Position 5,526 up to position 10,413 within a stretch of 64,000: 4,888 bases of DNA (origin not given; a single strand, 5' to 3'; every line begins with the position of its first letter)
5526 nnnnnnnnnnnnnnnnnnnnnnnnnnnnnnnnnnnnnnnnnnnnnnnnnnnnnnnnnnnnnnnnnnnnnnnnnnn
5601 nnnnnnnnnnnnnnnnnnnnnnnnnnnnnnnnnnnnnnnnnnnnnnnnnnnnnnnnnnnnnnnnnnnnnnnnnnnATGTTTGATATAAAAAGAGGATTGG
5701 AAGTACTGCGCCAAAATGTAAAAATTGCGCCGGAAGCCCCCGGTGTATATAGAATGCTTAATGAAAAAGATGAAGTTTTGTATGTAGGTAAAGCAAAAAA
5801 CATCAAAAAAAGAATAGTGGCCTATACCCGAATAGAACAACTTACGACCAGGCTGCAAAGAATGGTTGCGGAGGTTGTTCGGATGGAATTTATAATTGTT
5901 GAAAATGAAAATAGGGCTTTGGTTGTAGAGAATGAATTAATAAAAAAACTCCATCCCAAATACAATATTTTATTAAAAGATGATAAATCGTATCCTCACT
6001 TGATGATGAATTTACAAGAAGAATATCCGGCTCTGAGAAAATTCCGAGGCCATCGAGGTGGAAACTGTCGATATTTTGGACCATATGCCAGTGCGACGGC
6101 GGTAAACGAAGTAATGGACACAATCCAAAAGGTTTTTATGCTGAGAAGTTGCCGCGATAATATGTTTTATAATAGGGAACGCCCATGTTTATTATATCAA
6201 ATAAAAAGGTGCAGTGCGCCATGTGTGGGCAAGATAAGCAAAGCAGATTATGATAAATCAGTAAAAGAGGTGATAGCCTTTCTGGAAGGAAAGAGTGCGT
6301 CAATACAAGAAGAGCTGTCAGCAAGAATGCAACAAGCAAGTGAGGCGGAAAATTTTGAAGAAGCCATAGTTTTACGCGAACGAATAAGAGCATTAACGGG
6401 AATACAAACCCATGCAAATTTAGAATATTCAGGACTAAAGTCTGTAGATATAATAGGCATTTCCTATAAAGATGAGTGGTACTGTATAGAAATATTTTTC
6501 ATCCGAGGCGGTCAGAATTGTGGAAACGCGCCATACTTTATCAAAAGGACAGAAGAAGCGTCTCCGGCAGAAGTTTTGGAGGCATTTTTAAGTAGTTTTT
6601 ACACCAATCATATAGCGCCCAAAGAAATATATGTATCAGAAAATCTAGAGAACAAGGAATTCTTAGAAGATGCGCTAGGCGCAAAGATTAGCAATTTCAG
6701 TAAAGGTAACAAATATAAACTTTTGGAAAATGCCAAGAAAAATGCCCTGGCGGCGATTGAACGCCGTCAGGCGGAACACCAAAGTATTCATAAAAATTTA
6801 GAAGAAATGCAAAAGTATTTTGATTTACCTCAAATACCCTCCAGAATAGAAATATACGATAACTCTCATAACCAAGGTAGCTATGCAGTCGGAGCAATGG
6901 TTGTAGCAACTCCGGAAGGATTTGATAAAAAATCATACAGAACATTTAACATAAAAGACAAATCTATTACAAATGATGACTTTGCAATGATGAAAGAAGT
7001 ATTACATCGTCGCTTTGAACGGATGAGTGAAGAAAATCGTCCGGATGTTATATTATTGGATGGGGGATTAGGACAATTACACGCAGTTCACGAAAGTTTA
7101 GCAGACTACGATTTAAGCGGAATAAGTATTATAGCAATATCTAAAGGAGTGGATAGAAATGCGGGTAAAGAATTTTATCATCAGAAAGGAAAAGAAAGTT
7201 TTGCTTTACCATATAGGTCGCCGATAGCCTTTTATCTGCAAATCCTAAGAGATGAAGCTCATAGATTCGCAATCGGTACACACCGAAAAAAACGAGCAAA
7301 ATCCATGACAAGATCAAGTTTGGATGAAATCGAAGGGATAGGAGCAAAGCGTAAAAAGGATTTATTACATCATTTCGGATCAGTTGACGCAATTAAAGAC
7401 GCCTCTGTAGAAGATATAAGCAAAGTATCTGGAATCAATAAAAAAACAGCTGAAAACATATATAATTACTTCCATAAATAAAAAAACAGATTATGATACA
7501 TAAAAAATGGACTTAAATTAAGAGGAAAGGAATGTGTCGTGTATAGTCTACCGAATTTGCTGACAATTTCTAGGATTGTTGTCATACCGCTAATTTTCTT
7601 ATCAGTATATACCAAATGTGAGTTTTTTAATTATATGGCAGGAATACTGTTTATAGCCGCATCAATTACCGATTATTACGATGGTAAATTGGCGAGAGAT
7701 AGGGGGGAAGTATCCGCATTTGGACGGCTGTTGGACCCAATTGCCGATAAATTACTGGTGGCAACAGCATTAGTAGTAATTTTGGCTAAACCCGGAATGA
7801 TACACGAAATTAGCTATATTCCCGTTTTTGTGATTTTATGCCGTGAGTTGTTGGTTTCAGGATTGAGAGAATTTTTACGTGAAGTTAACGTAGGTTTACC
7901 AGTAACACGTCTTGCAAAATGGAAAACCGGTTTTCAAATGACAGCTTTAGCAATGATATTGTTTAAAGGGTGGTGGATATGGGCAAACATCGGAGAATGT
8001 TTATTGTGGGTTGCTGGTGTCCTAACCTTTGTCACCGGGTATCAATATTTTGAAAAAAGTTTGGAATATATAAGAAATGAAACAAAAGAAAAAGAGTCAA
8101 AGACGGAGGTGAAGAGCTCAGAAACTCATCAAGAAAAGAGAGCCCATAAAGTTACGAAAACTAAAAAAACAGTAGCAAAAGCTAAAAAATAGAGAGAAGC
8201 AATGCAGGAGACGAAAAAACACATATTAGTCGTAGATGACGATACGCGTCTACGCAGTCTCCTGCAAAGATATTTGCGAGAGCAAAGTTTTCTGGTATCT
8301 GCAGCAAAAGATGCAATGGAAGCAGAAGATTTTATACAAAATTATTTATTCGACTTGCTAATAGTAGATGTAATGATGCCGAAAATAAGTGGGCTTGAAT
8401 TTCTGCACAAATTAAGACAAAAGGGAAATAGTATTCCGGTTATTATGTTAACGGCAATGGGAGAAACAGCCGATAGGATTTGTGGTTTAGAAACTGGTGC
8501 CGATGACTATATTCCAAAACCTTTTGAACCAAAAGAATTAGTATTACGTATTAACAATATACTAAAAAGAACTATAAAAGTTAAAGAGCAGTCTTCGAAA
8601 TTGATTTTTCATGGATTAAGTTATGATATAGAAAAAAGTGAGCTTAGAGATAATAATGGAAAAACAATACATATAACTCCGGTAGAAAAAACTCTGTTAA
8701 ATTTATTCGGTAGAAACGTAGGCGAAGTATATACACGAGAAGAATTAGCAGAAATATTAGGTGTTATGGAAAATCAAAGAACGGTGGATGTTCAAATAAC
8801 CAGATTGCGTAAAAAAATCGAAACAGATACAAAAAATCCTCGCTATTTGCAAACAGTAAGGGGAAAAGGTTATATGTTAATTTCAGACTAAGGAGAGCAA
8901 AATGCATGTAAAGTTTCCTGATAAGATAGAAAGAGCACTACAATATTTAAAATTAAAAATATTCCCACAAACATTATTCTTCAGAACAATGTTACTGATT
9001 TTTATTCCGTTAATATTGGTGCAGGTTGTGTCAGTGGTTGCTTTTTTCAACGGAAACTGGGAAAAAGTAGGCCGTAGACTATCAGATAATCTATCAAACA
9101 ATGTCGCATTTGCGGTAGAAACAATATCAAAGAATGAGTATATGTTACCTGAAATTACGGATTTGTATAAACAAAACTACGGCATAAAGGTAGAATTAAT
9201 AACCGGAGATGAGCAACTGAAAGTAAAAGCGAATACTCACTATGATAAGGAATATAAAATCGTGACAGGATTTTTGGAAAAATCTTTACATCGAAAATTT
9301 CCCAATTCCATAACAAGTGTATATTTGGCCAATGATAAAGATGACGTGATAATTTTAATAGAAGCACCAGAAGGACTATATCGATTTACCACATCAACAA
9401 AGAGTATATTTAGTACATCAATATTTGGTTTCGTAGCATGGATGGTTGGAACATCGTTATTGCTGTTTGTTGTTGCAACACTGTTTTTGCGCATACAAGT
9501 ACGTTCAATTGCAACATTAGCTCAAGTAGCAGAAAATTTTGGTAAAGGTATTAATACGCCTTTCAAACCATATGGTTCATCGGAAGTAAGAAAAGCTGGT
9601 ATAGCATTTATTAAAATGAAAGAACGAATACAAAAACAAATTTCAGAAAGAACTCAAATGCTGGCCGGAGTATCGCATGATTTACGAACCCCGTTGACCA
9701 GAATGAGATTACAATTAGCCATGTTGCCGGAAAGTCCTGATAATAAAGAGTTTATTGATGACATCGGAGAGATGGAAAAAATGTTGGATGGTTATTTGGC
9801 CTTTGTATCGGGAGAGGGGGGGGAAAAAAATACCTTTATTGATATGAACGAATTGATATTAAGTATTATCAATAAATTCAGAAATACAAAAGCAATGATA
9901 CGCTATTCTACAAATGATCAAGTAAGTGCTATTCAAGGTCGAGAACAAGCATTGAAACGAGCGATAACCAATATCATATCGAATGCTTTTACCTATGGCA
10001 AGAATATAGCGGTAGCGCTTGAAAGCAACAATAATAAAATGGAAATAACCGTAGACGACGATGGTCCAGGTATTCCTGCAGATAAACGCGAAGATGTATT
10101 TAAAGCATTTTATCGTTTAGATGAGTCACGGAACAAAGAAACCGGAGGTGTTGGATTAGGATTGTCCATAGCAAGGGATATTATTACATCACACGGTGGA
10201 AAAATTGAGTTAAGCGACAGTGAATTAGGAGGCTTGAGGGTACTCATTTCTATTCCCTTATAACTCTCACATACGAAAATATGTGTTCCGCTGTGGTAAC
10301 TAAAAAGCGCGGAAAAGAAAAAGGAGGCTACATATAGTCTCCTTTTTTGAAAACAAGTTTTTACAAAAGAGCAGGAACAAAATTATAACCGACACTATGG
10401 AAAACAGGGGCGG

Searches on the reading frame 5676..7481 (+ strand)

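Call 49: search_protein_families(library=pfam, proteins=[window:5676-7481:+], max_evalue=0.0001)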
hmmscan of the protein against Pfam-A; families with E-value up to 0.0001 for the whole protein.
window:5676-7481:+ (601 aa): 8 families
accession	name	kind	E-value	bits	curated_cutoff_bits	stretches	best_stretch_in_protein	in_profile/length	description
PF08459.17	UvrC_RNaseH_dom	-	1.8e-47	161.6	22.3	1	379-533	1-159/159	UvrC RNAse H endonuclease domain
PF22920.2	UvrC_RNaseH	-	3.7e-27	95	24.3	1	257-364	2-116/116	UvrC Ribonuclease H-like domain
PF14520.12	HHH_5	-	1.2e-13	51.7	27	1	549-597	4-53/57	Helix-hairpin-helix domain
PF12826.13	HHH_2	-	5.9e-10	39.6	27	1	552-601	8-57/64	Helix-hairpin-helix motif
PF01541.30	GIY-YIG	-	1.5e-08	35.2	22.6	1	22-97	2-78/78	GIY-YIG catalytic domain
PF02151.25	UVR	-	1.1e-06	28.6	21.5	1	211-240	4-33/36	UvrB/uvrC motif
PF00633.29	HHH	-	5.9e-06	26.3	24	0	569-598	1-30/30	Helix-hairpin-helix motif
PF12836.13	HHH_3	-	3.5e-05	24.3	27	0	575-598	10-33/65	Helix-hairpin-helix motif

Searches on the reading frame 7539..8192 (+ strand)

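Call 49: search_protein_families(library=pfam, proteins=[window:7539-8192:+], max_evalue=0.0001)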
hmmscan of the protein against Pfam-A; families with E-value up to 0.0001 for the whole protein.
window:7539-8192:+ (217 aa): 1 family
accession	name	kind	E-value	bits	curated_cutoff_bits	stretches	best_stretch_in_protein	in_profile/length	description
PF01066.26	CDP-OH_P_transf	-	1.2e-34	120.4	22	1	3-164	2-151/152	CDP-alcohol phosphatidyltransferase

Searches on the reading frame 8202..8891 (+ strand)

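Call 49: search_protein_families(library=pfam, proteins=[window:8202-8891:+], max_evalue=0.0001)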
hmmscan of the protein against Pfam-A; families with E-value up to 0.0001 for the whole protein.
window:8202-8891:+ (229 aa): 2 families
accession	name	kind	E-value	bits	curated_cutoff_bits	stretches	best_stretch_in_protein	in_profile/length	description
PF00072.30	Response_reg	-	1.1e-30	106.5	30.2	1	8-117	1-110/111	Response regulator receiver domain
PF00486.34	Trans_reg_C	-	6.4e-19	68.3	26.2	1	153-226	1-77/77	Transcriptional regulatory protein, C terminal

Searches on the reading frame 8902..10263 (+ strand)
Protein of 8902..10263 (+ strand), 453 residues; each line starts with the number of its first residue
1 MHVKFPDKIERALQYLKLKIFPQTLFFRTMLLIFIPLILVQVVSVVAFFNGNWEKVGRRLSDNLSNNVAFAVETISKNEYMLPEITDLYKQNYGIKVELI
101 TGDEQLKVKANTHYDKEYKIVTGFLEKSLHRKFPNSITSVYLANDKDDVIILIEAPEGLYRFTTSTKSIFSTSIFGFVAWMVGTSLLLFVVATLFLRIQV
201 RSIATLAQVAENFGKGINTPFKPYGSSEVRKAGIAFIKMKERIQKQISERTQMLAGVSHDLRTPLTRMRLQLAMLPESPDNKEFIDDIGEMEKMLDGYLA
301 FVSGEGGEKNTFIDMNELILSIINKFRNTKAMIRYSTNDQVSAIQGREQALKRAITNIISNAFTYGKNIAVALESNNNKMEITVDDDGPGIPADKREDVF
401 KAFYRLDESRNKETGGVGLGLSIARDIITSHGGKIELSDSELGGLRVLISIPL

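Call 49: search_protein_families(library=pfam, proteins=[window:8902-10263:+], max_evalue=0.0001)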
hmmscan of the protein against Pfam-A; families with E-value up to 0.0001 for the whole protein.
window:8902-10263:+ (453 aa): 3 families
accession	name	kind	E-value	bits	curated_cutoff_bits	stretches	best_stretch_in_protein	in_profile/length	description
PF02518.31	HATPase_c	-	1.4e-23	83.9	26.4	1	347-453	2-109/111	Histidine kinase-, DNA gyrase B-, and HSP90-like ATPase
PF00512.31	HisKA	-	1e-09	38.7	26.9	1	250-291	2-46/66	His Kinase A (phospho-acceptor) domain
PF13589.12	HATPase_c_3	-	1.5e-05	25.5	25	1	351-424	3-80/137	Histidine kinase-, DNA gyrase B-, and HSP90-like ATPase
